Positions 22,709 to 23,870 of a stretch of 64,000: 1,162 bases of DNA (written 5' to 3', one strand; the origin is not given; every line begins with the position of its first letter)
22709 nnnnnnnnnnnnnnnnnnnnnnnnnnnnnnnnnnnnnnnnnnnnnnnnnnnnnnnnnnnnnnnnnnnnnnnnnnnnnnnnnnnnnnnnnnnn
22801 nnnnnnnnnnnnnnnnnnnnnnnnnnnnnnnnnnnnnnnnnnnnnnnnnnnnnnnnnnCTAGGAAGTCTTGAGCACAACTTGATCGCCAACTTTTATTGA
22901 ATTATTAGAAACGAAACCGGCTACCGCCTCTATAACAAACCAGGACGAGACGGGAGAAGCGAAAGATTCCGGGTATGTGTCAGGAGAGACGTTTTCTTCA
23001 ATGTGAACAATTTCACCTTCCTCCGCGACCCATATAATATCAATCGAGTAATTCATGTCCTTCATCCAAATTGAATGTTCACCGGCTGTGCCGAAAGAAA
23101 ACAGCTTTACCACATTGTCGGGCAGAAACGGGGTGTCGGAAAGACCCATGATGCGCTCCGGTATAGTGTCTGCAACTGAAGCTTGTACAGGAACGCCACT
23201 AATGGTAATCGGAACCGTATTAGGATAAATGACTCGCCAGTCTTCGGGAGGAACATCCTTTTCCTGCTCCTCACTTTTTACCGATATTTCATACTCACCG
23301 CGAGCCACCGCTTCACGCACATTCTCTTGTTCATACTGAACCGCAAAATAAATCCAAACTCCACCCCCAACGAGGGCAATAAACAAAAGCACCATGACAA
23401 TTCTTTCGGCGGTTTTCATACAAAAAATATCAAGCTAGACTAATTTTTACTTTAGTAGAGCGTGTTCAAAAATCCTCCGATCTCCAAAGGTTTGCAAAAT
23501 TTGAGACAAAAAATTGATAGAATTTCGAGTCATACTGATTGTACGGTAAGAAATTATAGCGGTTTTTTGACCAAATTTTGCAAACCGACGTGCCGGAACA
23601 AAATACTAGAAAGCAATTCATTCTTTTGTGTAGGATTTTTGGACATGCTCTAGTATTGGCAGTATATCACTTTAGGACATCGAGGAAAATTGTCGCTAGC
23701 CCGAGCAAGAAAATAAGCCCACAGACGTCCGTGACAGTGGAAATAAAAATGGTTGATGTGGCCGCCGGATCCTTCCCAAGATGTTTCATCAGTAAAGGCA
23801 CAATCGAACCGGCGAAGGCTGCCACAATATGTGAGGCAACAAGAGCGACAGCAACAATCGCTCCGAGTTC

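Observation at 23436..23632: MITE-like ~195-bp element with terminal inverted repeats and an internal outward promoter-like sequence, present in two inverted copies (copy A)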

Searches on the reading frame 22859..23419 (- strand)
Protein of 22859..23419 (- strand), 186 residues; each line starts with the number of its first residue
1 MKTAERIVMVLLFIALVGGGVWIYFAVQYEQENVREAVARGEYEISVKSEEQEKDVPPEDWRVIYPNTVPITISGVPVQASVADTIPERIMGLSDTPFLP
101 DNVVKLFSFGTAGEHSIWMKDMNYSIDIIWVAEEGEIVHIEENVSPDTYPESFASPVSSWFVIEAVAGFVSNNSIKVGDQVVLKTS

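Call 27: find_encoding_contigs(protein=window:22859-23419:-, flank=3000, max_places=10)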
Protein window:22859-23419:- (186 aa): 4 contigs read that carry it; 4 places shown.
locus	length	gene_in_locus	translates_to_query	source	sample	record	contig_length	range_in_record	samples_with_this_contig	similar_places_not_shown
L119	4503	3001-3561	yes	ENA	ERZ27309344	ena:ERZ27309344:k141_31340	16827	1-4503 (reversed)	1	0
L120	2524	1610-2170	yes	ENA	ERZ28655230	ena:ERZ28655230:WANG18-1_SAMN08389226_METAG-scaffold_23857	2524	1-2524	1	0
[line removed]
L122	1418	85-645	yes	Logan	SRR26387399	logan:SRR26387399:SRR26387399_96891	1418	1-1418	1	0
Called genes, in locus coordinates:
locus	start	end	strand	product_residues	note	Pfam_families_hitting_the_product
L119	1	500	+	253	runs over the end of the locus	PF08032:SpoU_sub_bind, PF00588:SpoU_methylase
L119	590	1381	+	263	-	PF13623:SurA_N_2, PF13624:SurA_N_3, PF09312:SurA_N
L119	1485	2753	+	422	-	PF03448:MgtE_N, PF00571:CBS (faint), PF01769:MgtE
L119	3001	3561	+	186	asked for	PF02643:DUF192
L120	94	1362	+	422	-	PF03448:MgtE_N, PF00571:CBS (faint), PF01769:MgtE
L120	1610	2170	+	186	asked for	PF02643:DUF192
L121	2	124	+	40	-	?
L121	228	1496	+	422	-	PF03448:MgtE_N, PF00571:CBS (faint), PF01769:MgtE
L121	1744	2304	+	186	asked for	PF02643:DUF192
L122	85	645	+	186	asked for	PF02643:DUF192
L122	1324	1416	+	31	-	?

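Call 44: find_homologous_proteins(query=window:22859-23419:-, max_evalue=1e-20)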
Query window:22859-23419:- (186 aa): 538 proteins with E <= 1e-20 among 742 candidates; the best 120 are listed.
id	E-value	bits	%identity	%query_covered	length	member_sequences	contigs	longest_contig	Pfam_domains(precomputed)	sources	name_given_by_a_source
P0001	6.5e-116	402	99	100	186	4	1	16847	PF02643.21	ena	-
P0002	2.7e-86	306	73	98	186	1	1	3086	PF02643.21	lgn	-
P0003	3.0e-83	296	71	99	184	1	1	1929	PF02643.21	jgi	jgi:uncharacterized membrane protein (UPF0127 family)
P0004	5.5e-81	288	72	98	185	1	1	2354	PF02643.21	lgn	-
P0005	9.9e-81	288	69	98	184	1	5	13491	PF02643.21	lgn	-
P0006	1.5e-80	287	69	98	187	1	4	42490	PF02643.21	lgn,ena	-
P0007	1.7e-80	287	71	99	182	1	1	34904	PF02643.21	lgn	-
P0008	5.5e-80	285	69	100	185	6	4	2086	PF02643.21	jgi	jgi:uncharacterized membrane protein (UPF0127 family)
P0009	1.7e-79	284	68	98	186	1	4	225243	PF02643.21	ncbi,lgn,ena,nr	ncbi:DUF192 domain-containing protein [Candidatus Nomurabacteria bacterium]|nr:DUF192 domain-contain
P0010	2.1e-79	283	68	98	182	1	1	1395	PF02643.21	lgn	-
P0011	1.2e-78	281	69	100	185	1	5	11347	PF02643.21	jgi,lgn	jgi:uncharacterized membrane protein (UPF0127 family)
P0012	2.9e-78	280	69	98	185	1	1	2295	PF02643.21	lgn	-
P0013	5.5e-78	279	67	100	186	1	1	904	PF02643.21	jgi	jgi:uncharacterized membrane protein (UPF0127 family)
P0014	7.9e-78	278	70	98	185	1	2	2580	PF02643.21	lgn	-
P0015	9.9e-78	278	69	98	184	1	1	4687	PF02643.21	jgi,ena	-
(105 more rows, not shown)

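Call 45: find_encoding_contigs(protein=P0001, flank=3000, max_places=6)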
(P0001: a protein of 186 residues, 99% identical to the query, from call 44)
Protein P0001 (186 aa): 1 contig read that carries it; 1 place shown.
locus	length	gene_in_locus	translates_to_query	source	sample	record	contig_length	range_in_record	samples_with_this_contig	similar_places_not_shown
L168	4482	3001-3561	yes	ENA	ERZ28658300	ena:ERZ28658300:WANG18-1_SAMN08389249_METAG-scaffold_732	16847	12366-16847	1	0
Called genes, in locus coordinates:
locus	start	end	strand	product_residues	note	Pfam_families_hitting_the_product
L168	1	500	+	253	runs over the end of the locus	PF08032:SpoU_sub_bind, PF00588:SpoU_methylase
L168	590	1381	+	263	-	PF13623:SurA_N_2, PF13624:SurA_N_3, PF09312:SurA_N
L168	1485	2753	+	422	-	PF03448:MgtE_N, PF00571:CBS (faint), PF01769:MgtE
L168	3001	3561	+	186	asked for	PF02643:DUF192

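Call 46: find_encoding_contigs(protein=P0007, flank=3000, max_places=4)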
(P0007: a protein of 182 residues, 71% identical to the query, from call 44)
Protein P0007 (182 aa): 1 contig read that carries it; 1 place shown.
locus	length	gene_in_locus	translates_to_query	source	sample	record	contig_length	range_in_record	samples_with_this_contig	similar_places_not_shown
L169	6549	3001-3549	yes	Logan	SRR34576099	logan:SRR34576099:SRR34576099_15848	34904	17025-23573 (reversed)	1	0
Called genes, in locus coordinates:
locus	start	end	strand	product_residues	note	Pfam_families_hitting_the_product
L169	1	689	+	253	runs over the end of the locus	PF08032:SpoU_sub_bind (weak), PF00588:SpoU_methylase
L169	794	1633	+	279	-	PF13624:SurA_N_3, PF13623:SurA_N_2, PF09312:SurA_N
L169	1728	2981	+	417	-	PF03448:MgtE_N, PF00571:CBS (faint), PF01769:MgtE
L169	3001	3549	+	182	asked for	PF02643:DUF192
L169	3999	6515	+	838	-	PF07719:TPR_2 (faint), PF13431:TPR_17 (faint), PF25063:ARM_TT21_C (faint), PF23914:TPR_CcmH_CycH (faint), PF13428:TPR_14 (faint), PF13414:TPR_11 (weak), PF13432:TPR_16 (weak), PF14559:TPR_19 (weak), +3 more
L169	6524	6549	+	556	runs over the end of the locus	PF03023:MurJ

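Call 47: find_encoding_contigs(protein=P0006, flank=3000, max_places=4)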
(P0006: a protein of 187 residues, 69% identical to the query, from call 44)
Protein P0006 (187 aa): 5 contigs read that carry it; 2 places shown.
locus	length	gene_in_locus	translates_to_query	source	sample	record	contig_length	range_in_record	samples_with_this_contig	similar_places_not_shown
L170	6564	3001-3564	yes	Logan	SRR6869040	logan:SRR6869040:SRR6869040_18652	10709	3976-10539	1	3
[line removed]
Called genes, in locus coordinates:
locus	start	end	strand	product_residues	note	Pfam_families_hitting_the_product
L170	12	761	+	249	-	PF00588:SpoU_methylase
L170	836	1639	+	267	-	PF13623:SurA_N_2, PF13624:SurA_N_3, PF09312:SurA_N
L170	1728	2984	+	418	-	PF03448:MgtE_N, PF00571:CBS (faint), PF01769:MgtE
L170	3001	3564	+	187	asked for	PF02643:DUF192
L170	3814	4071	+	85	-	-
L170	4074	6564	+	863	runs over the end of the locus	PF07719:TPR_2 (faint), PF13428:TPR_14 (faint), PF13431:TPR_17 (faint), PF13432:TPR_16 (faint), PF13414:TPR_11 (faint), PF13181:TPR_8 (faint), PF13371:TPR_9 (faint), PF14559:TPR_19, +1 more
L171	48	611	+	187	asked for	PF02643:DUF192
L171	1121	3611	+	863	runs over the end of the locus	PF07719:TPR_2 (faint), PF13428:TPR_14 (faint), PF13431:TPR_17 (faint), PF13432:TPR_16 (faint), PF13414:TPR_11 (faint), PF13181:TPR_8 (faint), PF13371:TPR_9 (faint), PF14559:TPR_19, +1 more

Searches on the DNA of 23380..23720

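Call 77: search_rna_families(source=window, start=23380, end=23720, threshold=evalue, max_evalue=1)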
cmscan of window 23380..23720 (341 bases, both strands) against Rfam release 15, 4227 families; matches with E-value up to 1: 2.
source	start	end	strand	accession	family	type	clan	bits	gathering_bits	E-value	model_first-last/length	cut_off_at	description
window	23490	23585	+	RF04128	MIR8562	Gene; miRNA;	-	19.6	211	0.18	1-242/242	no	MIR8562 microRNA precursor family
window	23462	23614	+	RF00885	MIR821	Gene; miRNA;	-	15.9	249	0.96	1-275/275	no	MIR821 microRNA precursor family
